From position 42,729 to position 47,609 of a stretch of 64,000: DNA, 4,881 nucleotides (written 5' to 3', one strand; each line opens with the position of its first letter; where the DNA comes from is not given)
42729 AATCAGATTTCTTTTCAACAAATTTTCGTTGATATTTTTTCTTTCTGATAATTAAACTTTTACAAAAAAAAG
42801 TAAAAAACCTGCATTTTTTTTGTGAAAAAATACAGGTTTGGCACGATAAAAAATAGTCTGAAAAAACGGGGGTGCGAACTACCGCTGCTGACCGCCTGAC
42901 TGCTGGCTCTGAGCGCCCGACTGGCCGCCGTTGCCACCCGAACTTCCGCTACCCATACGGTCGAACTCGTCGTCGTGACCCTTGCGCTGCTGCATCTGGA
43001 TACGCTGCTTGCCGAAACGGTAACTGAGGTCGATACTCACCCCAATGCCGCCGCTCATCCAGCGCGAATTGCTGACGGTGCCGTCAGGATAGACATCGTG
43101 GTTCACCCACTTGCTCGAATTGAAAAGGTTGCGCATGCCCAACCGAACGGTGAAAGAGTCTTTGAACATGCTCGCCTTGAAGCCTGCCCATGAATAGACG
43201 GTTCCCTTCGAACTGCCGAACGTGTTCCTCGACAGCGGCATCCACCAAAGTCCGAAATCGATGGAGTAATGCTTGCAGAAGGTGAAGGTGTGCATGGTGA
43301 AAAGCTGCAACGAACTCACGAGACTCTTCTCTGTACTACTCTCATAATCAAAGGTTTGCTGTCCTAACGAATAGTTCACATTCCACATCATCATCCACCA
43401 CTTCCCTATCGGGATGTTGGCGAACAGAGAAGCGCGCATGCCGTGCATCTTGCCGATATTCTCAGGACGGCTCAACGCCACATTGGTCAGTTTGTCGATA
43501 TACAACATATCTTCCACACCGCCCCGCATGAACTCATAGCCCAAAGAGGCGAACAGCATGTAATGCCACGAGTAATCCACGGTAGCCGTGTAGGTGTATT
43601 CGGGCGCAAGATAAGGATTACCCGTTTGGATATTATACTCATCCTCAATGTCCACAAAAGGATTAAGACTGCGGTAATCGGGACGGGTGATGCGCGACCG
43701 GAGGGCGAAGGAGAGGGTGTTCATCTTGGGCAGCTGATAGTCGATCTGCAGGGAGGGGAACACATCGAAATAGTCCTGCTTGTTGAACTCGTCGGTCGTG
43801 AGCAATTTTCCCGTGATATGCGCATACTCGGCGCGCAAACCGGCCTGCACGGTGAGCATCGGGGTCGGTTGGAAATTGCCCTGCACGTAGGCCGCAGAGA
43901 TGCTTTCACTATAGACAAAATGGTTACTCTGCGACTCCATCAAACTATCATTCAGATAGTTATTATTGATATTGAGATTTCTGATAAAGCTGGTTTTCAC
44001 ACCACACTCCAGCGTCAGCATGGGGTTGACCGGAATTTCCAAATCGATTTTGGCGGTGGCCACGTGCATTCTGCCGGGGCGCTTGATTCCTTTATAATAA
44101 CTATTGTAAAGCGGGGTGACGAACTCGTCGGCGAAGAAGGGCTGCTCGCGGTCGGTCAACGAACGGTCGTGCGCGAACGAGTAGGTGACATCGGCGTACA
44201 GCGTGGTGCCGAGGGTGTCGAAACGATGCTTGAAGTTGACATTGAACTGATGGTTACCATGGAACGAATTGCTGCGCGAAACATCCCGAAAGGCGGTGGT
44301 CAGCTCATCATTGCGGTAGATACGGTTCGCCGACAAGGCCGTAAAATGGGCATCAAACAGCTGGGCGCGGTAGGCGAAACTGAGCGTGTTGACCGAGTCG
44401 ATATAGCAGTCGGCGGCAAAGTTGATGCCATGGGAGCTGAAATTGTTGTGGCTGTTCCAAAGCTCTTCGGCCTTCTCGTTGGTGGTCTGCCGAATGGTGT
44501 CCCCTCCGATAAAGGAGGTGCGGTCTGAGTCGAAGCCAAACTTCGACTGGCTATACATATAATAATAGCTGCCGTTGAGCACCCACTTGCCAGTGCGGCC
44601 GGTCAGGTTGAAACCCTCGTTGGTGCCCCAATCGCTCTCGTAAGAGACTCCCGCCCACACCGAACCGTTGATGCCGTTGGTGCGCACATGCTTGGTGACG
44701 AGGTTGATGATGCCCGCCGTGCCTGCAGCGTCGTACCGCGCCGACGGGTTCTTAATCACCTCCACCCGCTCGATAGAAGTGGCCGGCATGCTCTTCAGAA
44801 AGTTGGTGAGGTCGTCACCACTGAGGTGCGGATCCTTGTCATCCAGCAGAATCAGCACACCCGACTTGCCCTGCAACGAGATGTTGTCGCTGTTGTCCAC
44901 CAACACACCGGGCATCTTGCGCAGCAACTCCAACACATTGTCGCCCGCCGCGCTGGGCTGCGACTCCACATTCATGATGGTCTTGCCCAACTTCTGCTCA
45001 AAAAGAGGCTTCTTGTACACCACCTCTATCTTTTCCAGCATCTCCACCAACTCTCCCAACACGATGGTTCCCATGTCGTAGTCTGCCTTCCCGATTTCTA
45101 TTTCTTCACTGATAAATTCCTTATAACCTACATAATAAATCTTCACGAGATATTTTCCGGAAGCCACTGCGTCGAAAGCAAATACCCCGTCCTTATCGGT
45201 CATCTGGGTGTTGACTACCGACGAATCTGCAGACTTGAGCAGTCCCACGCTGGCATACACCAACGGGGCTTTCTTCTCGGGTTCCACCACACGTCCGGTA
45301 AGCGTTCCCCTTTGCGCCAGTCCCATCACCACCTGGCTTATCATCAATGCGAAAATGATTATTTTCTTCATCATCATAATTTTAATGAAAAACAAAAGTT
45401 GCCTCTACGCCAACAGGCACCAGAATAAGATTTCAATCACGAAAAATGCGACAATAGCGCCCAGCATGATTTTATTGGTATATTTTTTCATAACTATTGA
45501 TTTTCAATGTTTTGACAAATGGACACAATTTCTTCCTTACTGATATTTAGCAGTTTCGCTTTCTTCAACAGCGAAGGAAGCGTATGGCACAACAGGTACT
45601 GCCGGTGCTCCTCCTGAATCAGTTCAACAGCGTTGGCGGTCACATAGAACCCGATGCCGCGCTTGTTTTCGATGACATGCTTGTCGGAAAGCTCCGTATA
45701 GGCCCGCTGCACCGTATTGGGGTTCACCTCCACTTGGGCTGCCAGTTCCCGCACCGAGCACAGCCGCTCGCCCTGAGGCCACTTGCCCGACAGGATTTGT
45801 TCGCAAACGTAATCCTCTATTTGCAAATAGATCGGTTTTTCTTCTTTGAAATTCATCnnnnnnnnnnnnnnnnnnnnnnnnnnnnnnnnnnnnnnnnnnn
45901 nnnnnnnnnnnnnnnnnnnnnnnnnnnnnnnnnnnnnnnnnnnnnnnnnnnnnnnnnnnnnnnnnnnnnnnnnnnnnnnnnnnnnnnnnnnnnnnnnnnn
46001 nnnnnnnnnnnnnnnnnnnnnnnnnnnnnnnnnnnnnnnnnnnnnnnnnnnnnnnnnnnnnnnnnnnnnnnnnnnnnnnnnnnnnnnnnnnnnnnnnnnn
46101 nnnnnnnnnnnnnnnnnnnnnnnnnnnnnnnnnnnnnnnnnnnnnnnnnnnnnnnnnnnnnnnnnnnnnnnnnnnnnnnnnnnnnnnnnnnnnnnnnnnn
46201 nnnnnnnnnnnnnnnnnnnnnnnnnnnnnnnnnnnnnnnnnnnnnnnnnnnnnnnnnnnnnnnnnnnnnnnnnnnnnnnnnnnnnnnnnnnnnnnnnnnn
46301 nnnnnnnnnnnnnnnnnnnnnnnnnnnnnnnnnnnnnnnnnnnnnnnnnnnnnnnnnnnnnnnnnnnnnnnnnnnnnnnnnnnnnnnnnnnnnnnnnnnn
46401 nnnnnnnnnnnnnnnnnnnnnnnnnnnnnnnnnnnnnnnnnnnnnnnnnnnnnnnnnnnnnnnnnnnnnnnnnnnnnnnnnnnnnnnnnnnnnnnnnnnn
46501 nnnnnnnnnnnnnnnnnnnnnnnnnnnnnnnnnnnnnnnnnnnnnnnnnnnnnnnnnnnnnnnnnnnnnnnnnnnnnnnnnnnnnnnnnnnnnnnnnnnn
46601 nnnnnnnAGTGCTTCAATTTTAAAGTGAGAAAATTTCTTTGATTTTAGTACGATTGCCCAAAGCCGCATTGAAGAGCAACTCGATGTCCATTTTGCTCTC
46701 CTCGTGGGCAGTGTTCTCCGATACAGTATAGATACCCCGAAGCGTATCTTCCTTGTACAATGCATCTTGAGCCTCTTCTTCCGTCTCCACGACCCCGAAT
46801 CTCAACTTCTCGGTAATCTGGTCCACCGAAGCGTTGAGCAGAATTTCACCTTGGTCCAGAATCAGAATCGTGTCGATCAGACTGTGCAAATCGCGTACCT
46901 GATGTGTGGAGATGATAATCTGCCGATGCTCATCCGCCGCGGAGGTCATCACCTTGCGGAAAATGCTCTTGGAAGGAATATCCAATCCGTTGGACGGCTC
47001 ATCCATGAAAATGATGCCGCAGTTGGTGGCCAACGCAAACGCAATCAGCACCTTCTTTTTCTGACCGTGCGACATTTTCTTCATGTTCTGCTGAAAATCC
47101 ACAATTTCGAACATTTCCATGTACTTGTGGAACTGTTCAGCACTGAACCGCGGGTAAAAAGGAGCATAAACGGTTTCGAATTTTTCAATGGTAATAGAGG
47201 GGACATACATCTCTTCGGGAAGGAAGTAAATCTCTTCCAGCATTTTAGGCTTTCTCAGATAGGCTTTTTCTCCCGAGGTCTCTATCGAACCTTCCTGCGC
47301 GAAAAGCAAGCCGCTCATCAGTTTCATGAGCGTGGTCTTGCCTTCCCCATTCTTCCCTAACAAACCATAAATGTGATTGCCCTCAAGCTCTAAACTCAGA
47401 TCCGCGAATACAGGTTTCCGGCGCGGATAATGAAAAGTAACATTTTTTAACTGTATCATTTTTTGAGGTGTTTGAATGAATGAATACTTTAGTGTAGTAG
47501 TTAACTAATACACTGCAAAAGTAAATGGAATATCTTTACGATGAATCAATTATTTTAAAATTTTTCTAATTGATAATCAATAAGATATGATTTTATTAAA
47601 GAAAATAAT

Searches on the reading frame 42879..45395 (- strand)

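Call 54: search_protein_families(library=pfam, proteins=[window:42879-45395:-], max_evalue=0.00001)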
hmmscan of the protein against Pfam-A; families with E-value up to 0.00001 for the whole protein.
window:42879-45395:- (838 aa): 5 families
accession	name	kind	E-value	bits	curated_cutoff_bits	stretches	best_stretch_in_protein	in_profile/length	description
PF14905.12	OMP_b-brl_3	-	4.4e-81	273.4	27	1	390-786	1-404/408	Outer membrane protein beta-barrel family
PF13620.12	CarboxypepD_reg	-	6.8e-11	42.8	32.3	1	31-104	1-72/82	Carboxypeptidase regulatory-like domain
PF00593.30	TonB_dep_Rec_b-barrel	-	7.4e-11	43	27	1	346-691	25-362/436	TonB dependent receptor-like, beta-barrel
PF07715.20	Plug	-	2.2e-07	31.8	23.9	1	150-229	21-107/107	TonB-dependent Receptor Plug Domain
PF13715.12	CarbopepD_reg_2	-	3e-07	30.8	32.2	1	32-105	1-68/88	CarboxypepD_reg-like domain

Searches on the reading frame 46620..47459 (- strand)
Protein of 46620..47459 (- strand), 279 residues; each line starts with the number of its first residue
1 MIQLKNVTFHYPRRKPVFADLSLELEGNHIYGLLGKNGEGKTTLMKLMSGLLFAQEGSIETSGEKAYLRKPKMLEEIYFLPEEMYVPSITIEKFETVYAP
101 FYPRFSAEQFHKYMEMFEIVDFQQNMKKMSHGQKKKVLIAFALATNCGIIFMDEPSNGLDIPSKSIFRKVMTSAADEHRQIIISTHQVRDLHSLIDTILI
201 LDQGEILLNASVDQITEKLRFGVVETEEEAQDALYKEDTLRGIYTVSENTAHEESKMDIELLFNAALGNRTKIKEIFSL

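Call 54: search_protein_families(library=pfam, proteins=[window:46620-47459:-], max_evalue=0.00001)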
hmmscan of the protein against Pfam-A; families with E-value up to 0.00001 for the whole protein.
window:46620-47459:- (279 aa): 2 families
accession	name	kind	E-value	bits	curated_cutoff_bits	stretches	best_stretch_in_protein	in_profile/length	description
PF00005.33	ABC_tran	-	5.7e-23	82.5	25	1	19-157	2-137/137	ABC transporter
PF13304.12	AAA_21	-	1.9e-11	45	27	1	125-187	234-299/304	AAA domain, putative AbiEii toxin, Type IV TA system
